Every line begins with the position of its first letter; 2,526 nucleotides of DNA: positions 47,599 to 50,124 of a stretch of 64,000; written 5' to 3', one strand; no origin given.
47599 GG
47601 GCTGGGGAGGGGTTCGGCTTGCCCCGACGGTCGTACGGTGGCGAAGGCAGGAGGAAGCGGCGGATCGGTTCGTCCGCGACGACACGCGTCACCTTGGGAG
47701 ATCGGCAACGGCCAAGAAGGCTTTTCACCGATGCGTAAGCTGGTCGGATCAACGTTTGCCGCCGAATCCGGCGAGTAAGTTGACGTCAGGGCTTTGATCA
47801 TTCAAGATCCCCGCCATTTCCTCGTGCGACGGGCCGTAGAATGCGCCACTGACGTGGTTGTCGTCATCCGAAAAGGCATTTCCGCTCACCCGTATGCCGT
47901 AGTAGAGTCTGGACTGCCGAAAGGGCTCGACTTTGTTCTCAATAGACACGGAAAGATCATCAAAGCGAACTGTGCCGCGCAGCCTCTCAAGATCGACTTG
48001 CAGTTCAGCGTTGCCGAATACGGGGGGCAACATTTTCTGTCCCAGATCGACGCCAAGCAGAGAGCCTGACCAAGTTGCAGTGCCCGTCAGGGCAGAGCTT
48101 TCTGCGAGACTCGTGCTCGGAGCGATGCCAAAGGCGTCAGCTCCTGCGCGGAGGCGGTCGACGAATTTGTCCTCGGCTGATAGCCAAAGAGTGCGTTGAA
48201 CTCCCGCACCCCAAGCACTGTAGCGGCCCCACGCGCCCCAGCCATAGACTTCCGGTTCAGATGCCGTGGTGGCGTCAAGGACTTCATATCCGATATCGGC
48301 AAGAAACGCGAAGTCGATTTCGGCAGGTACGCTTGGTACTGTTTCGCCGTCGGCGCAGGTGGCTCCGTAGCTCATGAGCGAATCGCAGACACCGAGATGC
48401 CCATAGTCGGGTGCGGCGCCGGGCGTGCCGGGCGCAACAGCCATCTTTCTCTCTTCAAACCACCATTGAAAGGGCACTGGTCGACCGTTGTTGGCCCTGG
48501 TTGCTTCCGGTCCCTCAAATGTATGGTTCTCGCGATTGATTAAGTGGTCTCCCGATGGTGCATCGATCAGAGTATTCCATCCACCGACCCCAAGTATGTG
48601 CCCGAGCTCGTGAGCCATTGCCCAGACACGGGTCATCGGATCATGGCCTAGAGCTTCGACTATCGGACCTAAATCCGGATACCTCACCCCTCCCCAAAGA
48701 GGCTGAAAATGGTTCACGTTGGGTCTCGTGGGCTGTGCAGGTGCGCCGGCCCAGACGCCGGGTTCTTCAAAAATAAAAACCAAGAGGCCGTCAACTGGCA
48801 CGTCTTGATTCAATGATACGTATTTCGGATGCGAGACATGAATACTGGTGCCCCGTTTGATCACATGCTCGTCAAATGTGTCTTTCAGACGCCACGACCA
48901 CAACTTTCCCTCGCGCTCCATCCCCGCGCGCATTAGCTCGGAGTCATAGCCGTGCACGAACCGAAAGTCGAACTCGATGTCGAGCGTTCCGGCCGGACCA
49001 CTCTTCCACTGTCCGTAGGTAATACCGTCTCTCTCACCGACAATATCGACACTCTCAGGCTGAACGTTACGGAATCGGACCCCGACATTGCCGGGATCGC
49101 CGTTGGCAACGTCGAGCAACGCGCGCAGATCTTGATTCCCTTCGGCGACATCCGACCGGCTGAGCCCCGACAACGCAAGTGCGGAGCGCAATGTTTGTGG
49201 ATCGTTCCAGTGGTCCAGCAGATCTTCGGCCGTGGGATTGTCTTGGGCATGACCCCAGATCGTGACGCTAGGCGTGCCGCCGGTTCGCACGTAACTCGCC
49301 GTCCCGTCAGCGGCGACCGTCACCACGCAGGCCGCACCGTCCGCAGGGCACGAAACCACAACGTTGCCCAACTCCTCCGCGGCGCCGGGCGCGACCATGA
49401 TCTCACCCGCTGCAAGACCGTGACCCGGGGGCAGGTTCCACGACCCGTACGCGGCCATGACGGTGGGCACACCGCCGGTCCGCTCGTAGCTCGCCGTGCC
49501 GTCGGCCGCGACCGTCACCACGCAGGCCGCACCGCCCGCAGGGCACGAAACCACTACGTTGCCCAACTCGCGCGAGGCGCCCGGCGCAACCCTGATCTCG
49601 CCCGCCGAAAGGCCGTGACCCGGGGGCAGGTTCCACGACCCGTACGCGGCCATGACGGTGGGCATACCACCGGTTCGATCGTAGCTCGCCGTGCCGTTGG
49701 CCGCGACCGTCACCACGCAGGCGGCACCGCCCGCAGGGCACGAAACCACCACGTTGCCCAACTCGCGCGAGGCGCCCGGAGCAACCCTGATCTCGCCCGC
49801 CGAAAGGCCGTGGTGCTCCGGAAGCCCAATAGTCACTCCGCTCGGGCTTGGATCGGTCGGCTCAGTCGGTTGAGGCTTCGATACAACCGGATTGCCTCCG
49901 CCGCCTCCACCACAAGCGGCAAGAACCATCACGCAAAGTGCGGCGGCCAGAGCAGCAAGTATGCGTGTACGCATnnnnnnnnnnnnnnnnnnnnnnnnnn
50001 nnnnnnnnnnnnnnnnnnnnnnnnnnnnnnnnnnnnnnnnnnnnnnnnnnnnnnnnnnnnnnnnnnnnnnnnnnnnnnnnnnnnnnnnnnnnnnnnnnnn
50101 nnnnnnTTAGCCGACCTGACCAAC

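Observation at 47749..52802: Trio of TbpB/fHbp-like surface lipoproteins (Slam-dependent surface lipoprotein (SLP) type) with no Slam translocon in the window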

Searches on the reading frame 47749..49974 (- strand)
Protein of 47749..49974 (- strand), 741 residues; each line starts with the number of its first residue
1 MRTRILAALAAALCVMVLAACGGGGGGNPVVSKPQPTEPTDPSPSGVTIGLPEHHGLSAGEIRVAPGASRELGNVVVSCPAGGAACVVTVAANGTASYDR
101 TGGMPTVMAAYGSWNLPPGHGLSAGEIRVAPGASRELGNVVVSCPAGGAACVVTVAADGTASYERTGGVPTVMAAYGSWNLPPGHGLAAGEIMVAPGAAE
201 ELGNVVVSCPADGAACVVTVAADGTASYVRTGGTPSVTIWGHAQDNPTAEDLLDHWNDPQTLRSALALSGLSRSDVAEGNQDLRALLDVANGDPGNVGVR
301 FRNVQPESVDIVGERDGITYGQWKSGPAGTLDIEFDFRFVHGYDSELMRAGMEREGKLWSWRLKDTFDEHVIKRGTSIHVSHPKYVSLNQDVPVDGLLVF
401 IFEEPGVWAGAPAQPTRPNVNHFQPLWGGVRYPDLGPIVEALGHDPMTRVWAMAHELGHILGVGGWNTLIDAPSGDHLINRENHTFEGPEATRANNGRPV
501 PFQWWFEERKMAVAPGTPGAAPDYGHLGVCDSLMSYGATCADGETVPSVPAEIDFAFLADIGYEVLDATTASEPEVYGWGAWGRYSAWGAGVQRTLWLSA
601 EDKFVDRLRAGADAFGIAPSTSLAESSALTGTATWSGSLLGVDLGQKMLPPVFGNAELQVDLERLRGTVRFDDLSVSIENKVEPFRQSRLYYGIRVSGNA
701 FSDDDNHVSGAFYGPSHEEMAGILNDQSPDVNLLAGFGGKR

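Call 3: search_protein_families(library=pfam, proteins=[window:47749-49974:-], max_evalue=1)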
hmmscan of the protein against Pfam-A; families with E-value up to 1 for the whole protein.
window:47749-49974:- (741 aa): 3 families
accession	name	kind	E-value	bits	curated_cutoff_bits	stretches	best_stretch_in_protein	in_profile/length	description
PF01298.24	TbpB_B_D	-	5.2e-05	24.2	26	1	695-741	75-126/126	C-lobe and N-lobe beta barrels of Tf-binding protein B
PF04140.19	ICMT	-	0.065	14.1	24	1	350-387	14-51/95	Isoprenylcysteine carboxyl methyltransferase (ICMT) family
PF04022.17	Staphylcoagulse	-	0.15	12.1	19.7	0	217-228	14-25/27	Staphylocoagulase repeat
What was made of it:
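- Checked: P1 hits at 24.2 bits, E 5e-5 (call 3).
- P2: PF01298 above its cut-off (call 3). P1: PF01298 E 5e-5 (call 3).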

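Call 4: search_protein_families(library=ncbifam, proteins=[window:47749-49974:-], max_evalue=1)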
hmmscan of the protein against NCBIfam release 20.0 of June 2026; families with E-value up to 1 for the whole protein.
window:47749-49974:- (741 aa): 4 families
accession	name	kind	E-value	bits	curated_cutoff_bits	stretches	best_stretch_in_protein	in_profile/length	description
NF041636.1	slam_lipo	equivalog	1.3e-05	25.5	80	1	629-741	48-154/154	Slam-dependent surface lipoprotein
NF041112.1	chap_CsgH_alph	subfamily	0.0028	17.7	35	0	124-164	47-88/91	curli-like amyloid fiber formation chaperone CsgH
NF058595.1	invert_tail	domain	0.0066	16.8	37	1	4-31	55-82/113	lipo-invert putative C-terminal anchoring domain-containing protein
NF006014.0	PRK08153.1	equivalog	0.079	11.8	510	0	184-255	80-151/370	pyridoxal phosphate-dependent aminotransferase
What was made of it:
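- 47749..49974 (-): P1: 741-aa lipoprotein made of three 65-aa repeats, a metzincin-like core and a C-terminal TbpB-type barrel. PF01298 24.2 bits and NF041636 25.5 bits, both below their cut-offs (calls 3, 4).
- The NCBIfam Slam-lipoprotein model is far below its cut-off for P1 and P2 and absent for P3 (call 4). NF041636 is below its cut-off (call 4).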

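Call 29: find_homologous_proteins(query=window:47749-49974:-, max_evalue=0.001)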
Query window:47749-49974:- (741 aa): 329 proteins with E <= 0.001 among 8000 candidates; the best 120 are listed.
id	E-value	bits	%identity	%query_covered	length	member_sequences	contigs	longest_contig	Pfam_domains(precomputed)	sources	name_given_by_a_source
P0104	0.0e+0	2206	86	93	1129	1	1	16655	-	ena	-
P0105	0.0e+0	1809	57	93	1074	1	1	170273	PF06781.18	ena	-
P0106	0.0e+0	1713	100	100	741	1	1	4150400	-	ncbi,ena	-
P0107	0.0e+0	1443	59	93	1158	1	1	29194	-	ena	-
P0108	0.0e+0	1178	80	73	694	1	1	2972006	-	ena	-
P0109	0.0e+0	1177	61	34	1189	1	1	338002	PF06781.18,PF04022.17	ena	-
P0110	0.0e+0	1152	67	29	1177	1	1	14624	PF06004.19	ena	-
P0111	0.0e+0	1124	49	93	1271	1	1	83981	-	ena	-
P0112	0.0e+0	1070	66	100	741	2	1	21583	-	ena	-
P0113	9.5e-261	886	52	99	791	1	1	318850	-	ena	-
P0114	4.0e-258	877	52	99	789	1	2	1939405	-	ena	-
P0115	1.4e-250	852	48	69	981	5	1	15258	PF01298.25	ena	-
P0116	6.4e-249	847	53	86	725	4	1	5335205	-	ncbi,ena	-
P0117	1.0e-247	843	53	85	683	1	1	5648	-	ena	-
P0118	4.5e-246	837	53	84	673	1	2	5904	-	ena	-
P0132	2.3e-208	712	53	89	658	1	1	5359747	-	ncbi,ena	-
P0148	4.2e-193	662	52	85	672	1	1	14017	PF01298.25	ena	-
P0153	4.3e-187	642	53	34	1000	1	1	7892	PF08794.17,PF01298.25,PF13581.13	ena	-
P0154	4.8e-187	642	63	28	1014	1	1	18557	PF08794.17,PF01298.25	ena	-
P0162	9.1e-183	628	50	76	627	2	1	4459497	PF01298.25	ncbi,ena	-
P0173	8.8e-173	595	52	79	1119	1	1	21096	PF01298.25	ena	-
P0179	5.6e-167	576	49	79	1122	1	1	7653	PF01298.25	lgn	-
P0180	9.5e-167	575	51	79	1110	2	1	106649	PF01298.25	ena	-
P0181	9.6e-167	575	49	79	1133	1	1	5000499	PF01298.25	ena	-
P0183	4.4e-165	569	50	79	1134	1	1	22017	PF01298.25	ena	-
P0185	7.8e-164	565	50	79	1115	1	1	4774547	PF01298.25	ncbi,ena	-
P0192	1.2e-156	541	47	80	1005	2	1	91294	PF01298.25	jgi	-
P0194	4.7e-155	536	54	67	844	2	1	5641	PF01298.25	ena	-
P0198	3.9e-151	523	52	67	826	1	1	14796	PF01298.25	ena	-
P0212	3.0e-143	497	53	33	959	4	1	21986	PF26991.1,PF01298.25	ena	-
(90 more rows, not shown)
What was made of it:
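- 47749..49974 (-): Identical to the 741-aa protein P0106 on record (call 29).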

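Call 30: find_encoding_contigs(protein=P0106, flank=10000, max_places=3)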
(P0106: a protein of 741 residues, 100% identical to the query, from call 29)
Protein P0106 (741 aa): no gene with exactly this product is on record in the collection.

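Call 31: list_cluster_members(proteins=[P0106, P0036, P0015, P0116])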
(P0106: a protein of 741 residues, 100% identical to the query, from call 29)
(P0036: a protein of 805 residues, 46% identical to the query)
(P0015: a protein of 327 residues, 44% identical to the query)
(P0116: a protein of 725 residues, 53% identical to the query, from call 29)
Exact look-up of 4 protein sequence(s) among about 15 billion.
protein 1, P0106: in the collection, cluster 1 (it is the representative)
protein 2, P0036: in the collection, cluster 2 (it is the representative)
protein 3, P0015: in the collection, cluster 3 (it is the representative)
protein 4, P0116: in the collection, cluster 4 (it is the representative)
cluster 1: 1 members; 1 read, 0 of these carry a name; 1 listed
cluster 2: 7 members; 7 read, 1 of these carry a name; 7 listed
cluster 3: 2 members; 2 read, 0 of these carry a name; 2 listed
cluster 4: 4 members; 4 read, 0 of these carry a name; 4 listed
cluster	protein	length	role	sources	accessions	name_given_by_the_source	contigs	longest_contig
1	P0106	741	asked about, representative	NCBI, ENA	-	-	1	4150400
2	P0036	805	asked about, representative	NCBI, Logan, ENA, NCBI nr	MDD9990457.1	MAG: hypothetical protein OXP75_01530 [Rhodospirillales bacterium] | hypothetical protein [Rhodospirillales bacterium]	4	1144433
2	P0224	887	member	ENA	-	-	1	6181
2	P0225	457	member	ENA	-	-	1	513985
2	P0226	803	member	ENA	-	-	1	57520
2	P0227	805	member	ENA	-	-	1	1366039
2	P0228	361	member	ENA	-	-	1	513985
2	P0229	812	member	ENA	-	-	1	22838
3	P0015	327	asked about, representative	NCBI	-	-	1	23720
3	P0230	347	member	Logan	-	-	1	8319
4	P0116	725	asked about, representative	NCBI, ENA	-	-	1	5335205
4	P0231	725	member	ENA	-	-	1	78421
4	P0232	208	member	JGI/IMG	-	-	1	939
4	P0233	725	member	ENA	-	-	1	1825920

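Call 32: find_encoding_contigs(protein=P0116, flank=10000, max_places=2)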
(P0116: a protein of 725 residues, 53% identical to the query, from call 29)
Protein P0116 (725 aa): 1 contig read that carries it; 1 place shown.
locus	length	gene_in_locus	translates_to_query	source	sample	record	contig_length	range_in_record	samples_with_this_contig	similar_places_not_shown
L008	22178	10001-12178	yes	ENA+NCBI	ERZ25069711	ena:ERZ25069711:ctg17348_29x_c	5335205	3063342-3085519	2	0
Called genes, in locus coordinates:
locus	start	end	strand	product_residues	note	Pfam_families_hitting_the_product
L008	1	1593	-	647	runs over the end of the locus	PF05036:SPOR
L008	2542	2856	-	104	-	-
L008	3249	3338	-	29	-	-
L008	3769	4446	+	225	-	-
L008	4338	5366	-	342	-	-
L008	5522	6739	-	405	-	PF12704:MacB_PCD, PF02687:FtsX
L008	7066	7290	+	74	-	-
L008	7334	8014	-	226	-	PF25989:YknX_C (faint), PF25967:RND-MFP_C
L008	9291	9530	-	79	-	-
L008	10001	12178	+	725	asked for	-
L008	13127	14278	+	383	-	-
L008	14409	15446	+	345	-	-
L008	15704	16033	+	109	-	-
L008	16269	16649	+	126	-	-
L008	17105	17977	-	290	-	PF00561:Abhydrolase_1, PF12146:Hydrolase_4, PF12697:Abhydrolase_6, PF20408:Abhydrolase_11 (weak)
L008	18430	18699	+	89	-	PF01740:STAS, PF13466:STAS_2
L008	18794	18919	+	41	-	-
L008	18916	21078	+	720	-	PF00512:HisKA (faint), PF00672:HAMP, PF02518:HATPase_c, PF14501:HATPase_c_5 (weak)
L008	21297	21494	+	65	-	-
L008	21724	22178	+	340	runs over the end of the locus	PF00532:Peripla_BP_1, PF13407:Peripla_BP_4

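Call 33: find_encoding_contigs(protein=P0185, flank=10000, max_places=2)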
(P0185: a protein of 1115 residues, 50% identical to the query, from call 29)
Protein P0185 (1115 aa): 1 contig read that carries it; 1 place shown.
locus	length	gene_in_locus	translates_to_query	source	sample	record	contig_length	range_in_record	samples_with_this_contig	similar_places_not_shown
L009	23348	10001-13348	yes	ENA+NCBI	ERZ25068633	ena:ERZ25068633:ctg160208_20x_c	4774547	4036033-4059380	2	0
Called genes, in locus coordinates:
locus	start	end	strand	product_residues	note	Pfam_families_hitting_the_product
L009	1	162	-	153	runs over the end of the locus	-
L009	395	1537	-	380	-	PF03977:OAD_beta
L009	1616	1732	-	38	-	-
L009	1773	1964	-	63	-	PF00364:Biotin_lipoyl, PF25917:BSH_RND (weak), PF25973:BSH_CzcB (faint), PF25984:BSH_YknX (faint), PF25997:BSH_YhbJ (weak)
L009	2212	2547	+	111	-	-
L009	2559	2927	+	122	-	-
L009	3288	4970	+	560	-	PF19220:Rod_CreS (weak), PF24161:CCDC39 (weak)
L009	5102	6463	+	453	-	PF24575:TPR_Slam (faint), PF13428:TPR_14 (faint), PF13432:TPR_16 (faint), PF14559:TPR_19 (faint), PF04575:SlipAM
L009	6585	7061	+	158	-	PF08670:MEKHLA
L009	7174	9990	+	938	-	-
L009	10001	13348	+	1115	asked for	PF01298:TbpB_B_D (faint)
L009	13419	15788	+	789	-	PF00082:Peptidase_S8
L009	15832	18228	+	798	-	PF00082:Peptidase_S8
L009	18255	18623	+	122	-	-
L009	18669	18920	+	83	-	-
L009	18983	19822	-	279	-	PF13505:OMP_b-brl (weak)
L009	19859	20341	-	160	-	-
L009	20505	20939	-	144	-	PF00903:Glyoxalase, PF18029:Glyoxalase_6 (weak)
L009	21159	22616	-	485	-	-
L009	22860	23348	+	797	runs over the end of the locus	PF01315:Ald_Xan_dh_C, PF02738:MoCoBD_1, PF20256:MoCoBD_2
